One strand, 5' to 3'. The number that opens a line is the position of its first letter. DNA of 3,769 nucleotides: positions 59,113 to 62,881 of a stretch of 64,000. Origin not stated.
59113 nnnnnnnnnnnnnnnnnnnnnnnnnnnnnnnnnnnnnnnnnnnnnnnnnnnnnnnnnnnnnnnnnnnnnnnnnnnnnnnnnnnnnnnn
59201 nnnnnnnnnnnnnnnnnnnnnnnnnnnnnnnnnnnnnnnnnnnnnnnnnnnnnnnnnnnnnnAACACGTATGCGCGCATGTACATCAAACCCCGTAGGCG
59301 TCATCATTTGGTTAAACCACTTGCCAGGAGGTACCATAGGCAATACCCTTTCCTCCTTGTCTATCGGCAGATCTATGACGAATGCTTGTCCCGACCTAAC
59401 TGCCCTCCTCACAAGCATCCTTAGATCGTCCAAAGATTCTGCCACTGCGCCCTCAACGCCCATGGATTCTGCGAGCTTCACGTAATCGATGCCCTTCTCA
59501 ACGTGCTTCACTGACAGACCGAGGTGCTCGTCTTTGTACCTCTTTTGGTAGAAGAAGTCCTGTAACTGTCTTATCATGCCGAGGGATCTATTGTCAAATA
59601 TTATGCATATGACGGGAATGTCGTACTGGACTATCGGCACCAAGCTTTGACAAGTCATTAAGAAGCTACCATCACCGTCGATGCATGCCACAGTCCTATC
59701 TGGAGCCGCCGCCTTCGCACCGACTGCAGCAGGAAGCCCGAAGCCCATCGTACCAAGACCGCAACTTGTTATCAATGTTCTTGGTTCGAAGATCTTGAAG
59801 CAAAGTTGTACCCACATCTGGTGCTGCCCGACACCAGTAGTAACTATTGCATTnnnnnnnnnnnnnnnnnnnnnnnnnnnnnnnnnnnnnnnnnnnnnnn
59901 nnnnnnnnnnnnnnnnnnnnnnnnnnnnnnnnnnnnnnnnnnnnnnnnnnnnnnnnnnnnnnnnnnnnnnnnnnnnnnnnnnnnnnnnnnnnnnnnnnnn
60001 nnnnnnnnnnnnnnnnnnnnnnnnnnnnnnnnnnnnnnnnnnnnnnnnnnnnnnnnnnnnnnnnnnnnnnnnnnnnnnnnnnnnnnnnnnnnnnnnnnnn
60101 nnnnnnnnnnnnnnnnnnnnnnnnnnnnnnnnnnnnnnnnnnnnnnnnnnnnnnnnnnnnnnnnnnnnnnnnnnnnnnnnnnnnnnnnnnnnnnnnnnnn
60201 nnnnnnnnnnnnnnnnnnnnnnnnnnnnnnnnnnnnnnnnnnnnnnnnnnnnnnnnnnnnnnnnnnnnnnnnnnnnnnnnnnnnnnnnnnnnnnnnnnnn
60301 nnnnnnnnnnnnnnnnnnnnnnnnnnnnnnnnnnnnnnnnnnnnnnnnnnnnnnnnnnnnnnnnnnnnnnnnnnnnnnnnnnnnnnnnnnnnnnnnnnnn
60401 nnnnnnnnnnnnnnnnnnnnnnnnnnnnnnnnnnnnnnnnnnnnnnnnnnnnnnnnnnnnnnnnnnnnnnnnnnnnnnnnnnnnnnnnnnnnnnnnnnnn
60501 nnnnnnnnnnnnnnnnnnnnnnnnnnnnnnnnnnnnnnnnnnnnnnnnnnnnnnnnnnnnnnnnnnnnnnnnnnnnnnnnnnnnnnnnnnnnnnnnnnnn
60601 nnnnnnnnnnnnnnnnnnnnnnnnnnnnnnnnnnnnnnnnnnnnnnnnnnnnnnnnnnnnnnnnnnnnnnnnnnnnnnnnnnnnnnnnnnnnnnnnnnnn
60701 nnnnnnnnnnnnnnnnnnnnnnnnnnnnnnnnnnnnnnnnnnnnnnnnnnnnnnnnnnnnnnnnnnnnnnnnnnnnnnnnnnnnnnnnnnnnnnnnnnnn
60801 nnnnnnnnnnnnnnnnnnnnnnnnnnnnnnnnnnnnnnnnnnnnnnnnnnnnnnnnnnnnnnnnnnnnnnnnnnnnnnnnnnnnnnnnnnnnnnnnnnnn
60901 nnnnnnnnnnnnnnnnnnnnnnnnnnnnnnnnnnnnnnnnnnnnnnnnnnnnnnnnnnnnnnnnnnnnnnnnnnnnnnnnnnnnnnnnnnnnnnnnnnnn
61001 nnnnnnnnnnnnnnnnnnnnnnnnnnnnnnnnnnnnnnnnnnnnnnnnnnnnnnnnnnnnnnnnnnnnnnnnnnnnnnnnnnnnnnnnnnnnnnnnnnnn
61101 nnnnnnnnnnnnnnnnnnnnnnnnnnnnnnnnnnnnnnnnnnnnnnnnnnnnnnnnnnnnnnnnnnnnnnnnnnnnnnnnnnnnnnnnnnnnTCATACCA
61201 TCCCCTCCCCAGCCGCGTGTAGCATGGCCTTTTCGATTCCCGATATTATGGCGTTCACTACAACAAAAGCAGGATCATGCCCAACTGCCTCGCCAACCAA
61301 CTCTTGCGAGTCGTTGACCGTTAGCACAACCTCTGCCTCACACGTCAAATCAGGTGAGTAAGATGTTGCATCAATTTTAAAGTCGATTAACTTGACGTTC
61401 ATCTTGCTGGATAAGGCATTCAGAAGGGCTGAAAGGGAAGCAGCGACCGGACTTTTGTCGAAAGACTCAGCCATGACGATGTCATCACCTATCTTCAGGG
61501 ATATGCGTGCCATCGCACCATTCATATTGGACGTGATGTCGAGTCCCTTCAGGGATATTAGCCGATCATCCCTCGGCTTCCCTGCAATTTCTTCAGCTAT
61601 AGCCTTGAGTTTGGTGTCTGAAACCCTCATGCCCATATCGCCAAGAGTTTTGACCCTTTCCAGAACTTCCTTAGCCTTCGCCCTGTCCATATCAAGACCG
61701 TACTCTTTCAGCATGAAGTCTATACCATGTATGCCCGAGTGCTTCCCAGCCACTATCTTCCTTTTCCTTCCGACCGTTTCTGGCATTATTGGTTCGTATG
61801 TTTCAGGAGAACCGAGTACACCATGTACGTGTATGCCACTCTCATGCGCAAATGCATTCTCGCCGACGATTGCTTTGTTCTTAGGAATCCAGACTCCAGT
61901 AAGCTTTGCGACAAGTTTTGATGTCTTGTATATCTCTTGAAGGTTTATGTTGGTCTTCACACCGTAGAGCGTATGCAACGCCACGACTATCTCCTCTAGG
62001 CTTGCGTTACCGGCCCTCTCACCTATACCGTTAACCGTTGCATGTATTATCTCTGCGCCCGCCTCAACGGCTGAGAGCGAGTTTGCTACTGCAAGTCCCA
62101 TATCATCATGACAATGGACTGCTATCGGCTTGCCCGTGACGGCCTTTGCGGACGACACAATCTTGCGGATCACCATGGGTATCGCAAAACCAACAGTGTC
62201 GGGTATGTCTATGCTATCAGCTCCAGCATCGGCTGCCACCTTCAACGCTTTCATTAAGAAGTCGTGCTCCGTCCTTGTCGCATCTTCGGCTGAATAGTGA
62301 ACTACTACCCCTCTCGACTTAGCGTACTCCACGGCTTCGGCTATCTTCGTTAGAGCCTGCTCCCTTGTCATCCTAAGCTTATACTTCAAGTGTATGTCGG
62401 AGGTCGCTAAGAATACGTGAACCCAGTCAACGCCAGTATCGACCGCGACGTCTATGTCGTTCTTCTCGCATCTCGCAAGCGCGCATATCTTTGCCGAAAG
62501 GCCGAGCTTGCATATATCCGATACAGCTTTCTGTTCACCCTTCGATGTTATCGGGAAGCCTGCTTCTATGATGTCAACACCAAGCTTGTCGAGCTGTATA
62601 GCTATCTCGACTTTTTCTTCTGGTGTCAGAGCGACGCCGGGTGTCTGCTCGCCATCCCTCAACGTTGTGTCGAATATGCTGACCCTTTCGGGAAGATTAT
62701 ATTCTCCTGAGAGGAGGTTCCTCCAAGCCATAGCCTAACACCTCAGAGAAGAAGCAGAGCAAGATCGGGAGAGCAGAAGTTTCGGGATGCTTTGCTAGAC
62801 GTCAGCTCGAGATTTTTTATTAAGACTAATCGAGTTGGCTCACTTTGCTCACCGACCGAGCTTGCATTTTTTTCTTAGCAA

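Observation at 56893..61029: Near-identical 1.95-kb tandem duplication of ilvB-ilvN with diverged edges: signature of concerted evolution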

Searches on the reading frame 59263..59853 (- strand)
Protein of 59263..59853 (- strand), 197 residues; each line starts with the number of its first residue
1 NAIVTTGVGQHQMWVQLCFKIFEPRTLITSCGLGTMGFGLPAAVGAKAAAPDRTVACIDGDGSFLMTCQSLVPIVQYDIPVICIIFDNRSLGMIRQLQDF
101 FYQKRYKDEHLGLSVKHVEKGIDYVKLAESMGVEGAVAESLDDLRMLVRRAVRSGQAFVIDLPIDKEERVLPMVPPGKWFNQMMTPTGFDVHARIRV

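Call 59: find_homologous_proteins(query=window:59263-59853:-, max_evalue=1e-20)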
Query seq(197 aa) (197 aa): 728 proteins with E <= 1e-20 among 1086 candidates; the best 120 are listed.
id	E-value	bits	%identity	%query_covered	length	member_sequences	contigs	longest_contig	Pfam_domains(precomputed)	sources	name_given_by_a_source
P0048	2.1e-102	359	99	82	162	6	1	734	PF02775.27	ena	-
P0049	1.7e-88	313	88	82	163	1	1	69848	PF02775.27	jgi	jgi:acetolactate synthase-1/2/3 large subunit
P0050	1.4e-73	265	61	99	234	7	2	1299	PF02775.27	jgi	jgi:acetolactate synthase-1/2/3 large subunit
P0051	2.4e-54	202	60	84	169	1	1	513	PF02775.27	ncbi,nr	ncbi:MAG: thiamine pyrophosphate-dependent enzyme, partial [Nitrososphaerota archaeon]|nr:thiamine p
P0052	1.7e-52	196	54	93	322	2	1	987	PF02775.27,PF00205.29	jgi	-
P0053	7.3e-50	187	53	93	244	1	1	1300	PF02775.27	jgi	jgi:acetolactate synthase-1/2/3 large subunit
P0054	1.2e-49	187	51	90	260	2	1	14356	PF02775.27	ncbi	ncbi:MAG: thiamine pyrophosphate-dependent enzyme, partial [Sulfolobales archaeon]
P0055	5.6e-49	185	53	93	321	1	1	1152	PF02775.27,PF00205.29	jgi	jgi:acetolactate synthase-1/2/3 large subunit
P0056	5.8e-48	181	51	93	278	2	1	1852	PF02775.27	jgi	-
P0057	6.5e-48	181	51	93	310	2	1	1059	PF02775.27,PF00205.29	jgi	jgi:acetolactate synthase-1/2/3 large subunit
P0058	4.9e-47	178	49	93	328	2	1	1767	PF02775.27,PF00205.29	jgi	-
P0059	6.7e-47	178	48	95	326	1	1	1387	PF02775.27,PF00205.29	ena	-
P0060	1.8e-46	176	50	90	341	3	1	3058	PF02775.27,PF00205.29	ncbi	-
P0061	1.8e-46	176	48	93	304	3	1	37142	PF02775.27,PF00205.29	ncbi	-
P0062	4.4e-46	175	53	87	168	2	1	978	PF02775.27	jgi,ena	-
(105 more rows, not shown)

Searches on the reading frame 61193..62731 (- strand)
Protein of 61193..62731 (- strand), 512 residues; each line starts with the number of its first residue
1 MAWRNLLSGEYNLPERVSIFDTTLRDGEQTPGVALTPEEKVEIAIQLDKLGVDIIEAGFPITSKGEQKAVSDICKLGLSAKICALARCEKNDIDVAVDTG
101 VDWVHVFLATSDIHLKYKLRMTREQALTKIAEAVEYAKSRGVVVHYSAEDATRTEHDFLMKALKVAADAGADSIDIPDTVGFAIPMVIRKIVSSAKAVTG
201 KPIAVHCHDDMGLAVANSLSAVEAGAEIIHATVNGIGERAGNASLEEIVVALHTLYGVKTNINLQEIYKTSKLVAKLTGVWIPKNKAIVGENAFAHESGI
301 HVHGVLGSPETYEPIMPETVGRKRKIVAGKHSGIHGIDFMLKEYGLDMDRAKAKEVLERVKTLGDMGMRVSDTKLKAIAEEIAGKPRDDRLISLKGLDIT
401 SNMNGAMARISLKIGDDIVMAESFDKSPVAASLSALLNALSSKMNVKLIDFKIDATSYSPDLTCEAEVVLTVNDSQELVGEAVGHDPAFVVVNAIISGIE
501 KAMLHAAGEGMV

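Call 7: search_protein_families(library=pfam, proteins=[window:61193-62731:-])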
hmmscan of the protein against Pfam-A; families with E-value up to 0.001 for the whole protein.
window:61193-62731:- (512 aa): 3 families
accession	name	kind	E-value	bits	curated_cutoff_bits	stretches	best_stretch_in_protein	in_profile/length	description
PF00682.25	HMGL-like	-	9.6e-91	304.2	29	1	16-274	1-260/260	HMGL-like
PF22617.1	HCS_D2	-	3.4e-26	91.9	27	1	288-366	1-80/82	Homocitrate synthase post-HMGL domain-like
PF08502.15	LeuA_dimer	-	2.3e-09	37.7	24.9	1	370-502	2-130/131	LeuA allosteric (dimerisation) domain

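Call 8: search_protein_families(library=ncbifam, proteins=[window:61193-62731:-])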
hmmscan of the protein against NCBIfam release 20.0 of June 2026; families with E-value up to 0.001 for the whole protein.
window:61193-62731:- (512 aa): 29 families (the best 25 are shown)
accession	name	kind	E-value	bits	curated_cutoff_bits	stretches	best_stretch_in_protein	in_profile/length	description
NF002085.0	PRK00915.1-2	subfamily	2.6e-175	584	517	1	10-504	7-501/504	2-isopropylmalate synthase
TIGR02090.1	LEU1_arch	subfamily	1.2e-161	537.9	484.75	1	17-378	1-362/363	isopropylmalate/citramalate/homocitrate synthases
NF041069.1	IPMS_Sufob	equivalog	5.4e-154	513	600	1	17-382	1-368/371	isopropylmalate synthase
NF002086.0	PRK00915.1-3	equivalog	2.7e-146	488.1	532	1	14-503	4-502/516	2-isopropylmalate synthase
NF002088.0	PRK00915.1-5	equivalog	9.7e-143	476.3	697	1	16-495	3-491/514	2-isopropylmalate synthase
TIGR00973.1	leuA_bact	equivalog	4.2e-138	460.9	598.7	1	16-494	1-488/494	2-isopropylmalate synthase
NF002087.0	PRK00915.1-4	equivalog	8.1e-128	427.1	729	1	15-501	5-501/516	2-isopropylmalate synthase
NF002084.0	PRK00915.1-1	equivalog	1.6e-113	380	748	1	15-485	3-482/523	2-isopropylmalate synthase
TIGR02660.1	nifV_homocitr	equivalog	5.1e-113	378.1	462.9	1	17-365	2-350/365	homocitrate synthase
TIGR02146.1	LysS_fung_arch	equivalog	2.2e-112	375.7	413.55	1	19-361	1-343/344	homocitrate synthase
TIGR00977.1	citramal_synth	equivalog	1.2e-70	238.3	450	1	17-453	2-466/526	citramalate synthase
NF042434.1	IPMS_Lepto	equivalog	8.4e-64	215.9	500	1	15-363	4-369/374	2-isopropylmalate synthase LeuA2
NF042433.1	CitmalDyn_Leptosp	equivalog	2.6e-63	214.4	950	1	15-455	6-458/514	(R)-citramalate synthase CimA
NF002991.1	PRK03739.1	subfamily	1.4e-29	103.2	455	1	22-500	32-549/550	2-isopropylmalate synthase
NF006049.0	PRK08195.1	subfamily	2.1e-27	96.1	229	1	15-272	6-264/344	4-hyroxy-2-oxovalerate/4-hydroxy-2-oxopentanoic acid aldolase,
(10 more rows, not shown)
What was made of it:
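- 61193..62731 (-): leuA-like 2-isopropylmalate synthase (512 aa), upstream neighbour of the duplicated units. NCBIfam NF002085 scores 584 bits against a cut-off of 517; Pfam HMGL-like, HCS_D2 and LeuA_dimer (calls 7, 8).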
